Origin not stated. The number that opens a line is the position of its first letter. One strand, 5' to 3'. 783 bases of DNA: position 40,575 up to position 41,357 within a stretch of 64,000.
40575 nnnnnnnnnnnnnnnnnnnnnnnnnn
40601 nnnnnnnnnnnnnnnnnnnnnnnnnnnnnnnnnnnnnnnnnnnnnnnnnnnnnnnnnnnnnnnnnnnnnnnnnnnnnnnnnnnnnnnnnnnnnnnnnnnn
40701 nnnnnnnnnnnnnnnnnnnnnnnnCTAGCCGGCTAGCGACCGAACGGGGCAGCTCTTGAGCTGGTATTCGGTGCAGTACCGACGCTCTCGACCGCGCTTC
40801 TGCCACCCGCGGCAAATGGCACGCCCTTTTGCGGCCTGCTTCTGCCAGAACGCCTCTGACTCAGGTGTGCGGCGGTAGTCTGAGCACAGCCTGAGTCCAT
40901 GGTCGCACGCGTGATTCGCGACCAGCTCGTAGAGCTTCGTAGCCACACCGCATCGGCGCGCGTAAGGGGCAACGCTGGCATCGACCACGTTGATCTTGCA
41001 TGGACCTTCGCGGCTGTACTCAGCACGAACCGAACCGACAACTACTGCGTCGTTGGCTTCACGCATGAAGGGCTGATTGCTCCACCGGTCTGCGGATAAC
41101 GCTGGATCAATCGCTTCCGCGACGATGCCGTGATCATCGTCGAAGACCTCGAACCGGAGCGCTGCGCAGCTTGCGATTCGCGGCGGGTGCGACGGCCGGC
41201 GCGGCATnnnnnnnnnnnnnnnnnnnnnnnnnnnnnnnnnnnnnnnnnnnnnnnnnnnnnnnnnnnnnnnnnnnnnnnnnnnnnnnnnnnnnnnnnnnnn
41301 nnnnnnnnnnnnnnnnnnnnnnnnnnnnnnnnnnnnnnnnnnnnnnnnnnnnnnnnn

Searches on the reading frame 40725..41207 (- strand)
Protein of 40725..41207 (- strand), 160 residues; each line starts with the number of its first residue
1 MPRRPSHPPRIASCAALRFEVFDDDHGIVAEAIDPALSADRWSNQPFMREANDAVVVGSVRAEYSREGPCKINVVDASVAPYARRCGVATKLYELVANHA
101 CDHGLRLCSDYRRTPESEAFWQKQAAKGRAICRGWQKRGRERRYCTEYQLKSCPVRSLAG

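Call 3: search_protein_families(library=pfam, proteins=[window:40725-41207:-], max_evalue=10)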
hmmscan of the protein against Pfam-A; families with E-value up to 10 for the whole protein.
window:40725-41207:- (160 aa): 4 families
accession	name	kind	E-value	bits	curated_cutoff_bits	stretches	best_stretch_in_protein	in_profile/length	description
PF00583.31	Acetyltransf_1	-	0.0007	20.3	20.7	1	39-106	25-94/116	Acetyltransferase (GNAT) family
PF13508.13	Acetyltransf_7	-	0.0078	17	27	1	54-123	12-79/84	Acetyltransferase (GNAT) domain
PF14542.12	Acetyltransf_CG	-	0.12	12.9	30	1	61-106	14-59/80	GCN5-related N-acetyl-transferase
PF13880.12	Acetyltransf_13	-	0.19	12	22.8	1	79-101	12-34/69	ESCO1/2 acetyl-transferase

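Call 4: search_protein_families(library=phrogs, proteins=[window:40725-41207:-], max_evalue=1)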
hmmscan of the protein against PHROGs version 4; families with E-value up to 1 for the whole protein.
window:40725-41207:- (160 aa): 3 families
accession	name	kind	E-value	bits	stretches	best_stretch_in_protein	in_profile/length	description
phrog_37402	-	unknown function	0.032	12.2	1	81-140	1011-1070/2639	-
phrog_11841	-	other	0.24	11.1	1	67-127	81-144/502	acetyltransferase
phrog_7522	-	unknown function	0.27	11.5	1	79-127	105-150/210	-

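Call 38: search_protein_families(library=ncbifam, proteins=[window:40725-41207:-], max_evalue=0.1)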
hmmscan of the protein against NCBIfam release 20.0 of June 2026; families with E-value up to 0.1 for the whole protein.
window:40725-41207:- (160 aa): 0 families

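Call 39: search_protein_families(library=padloc, proteins=[window:40725-41207:-], max_evalue=0.1)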
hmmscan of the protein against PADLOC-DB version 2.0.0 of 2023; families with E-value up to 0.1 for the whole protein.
window:40725-41207:- (160 aa): 2 families
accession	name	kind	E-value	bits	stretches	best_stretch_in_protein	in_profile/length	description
PDLC02530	PglX|PglXI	-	0.01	13.3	1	10-93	56-138/264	PglX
PDLC02244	AbiEi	-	0.031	11.6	1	51-110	160-221/292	AbiEi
